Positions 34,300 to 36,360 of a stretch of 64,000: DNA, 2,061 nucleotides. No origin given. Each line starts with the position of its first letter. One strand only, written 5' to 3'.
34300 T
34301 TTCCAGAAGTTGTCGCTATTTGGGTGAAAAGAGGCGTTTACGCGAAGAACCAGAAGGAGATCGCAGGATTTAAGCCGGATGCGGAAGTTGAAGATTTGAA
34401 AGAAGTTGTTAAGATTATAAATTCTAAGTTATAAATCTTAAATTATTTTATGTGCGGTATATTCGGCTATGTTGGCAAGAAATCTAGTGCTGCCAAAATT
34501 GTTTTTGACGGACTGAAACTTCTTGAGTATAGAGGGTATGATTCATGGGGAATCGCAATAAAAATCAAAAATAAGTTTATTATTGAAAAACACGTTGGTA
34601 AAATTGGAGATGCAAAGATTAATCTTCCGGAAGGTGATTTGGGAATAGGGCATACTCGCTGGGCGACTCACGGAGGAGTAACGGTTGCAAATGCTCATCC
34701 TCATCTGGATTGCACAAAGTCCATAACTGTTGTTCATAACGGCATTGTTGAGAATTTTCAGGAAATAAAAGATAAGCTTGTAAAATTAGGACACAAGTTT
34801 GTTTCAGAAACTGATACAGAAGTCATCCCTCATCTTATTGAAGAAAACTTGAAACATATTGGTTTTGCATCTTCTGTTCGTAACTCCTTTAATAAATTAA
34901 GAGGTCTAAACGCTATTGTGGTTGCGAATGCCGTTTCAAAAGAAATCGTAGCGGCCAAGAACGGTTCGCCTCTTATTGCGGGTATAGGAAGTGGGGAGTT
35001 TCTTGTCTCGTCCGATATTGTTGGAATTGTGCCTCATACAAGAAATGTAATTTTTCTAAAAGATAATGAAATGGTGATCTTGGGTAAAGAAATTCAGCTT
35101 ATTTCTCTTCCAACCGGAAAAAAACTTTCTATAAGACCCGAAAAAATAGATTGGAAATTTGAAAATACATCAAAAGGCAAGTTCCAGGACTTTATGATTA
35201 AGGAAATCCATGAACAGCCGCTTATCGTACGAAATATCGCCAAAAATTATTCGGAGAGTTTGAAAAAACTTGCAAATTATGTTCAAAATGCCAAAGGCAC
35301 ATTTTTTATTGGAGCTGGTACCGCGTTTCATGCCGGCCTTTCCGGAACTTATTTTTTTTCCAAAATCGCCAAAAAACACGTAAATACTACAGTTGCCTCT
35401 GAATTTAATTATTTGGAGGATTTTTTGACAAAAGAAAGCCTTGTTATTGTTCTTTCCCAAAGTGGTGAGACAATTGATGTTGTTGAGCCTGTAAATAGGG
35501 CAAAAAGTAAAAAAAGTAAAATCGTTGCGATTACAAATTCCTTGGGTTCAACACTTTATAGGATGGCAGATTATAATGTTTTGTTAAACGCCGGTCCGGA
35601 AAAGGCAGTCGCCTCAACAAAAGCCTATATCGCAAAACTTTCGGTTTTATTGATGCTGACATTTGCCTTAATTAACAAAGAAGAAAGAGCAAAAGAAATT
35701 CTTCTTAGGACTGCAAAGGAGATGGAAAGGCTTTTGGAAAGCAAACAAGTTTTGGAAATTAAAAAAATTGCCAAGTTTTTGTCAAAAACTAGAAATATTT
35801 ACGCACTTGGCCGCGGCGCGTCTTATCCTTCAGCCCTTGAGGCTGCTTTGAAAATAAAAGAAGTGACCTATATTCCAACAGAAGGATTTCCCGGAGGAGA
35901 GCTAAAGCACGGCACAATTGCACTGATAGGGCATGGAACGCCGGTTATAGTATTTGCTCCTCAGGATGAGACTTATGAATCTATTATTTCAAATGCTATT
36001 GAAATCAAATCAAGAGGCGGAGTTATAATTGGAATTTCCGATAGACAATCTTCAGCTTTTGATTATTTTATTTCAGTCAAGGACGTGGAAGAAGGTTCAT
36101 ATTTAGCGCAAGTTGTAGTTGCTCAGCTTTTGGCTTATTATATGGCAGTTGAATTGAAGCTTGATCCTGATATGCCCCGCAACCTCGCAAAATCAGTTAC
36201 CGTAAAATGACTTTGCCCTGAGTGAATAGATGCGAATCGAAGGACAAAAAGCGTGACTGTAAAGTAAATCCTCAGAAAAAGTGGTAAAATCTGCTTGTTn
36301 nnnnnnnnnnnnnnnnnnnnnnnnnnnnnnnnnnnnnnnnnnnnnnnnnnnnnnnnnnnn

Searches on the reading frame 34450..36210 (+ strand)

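Call 10: search_protein_families(library=pfam, proteins=[window:34450-36210:+], max_evalue=0.01)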
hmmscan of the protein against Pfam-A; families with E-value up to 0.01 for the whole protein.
window:34450-36210:+ (586 aa): 6 families
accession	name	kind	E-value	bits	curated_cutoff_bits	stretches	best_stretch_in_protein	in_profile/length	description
PF01380.27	SIS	-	3e-49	166.6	25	2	280-404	4-129/131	SIS domain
PF13522.11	GATase_6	-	1.7e-17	64.1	27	1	60-189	8-130/130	Glutamine amidotransferase domain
PF13537.11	GATase_7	-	8.1e-14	52.1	25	1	81-191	12-119/123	Glutamine amidotransferase domain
PF13580.11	SIS_2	-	0.00024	21.6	27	0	325-362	100-137/138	SIS domain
PF01994.21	Trm56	-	0.0012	19.2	25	1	317-395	12-90/119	tRNA ribose 2'-O-methyltransferase, aTrm56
PF13230.11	GATase_4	-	0.0015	17.9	23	1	66-150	75-159/272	Glutamine amidotransferases class-II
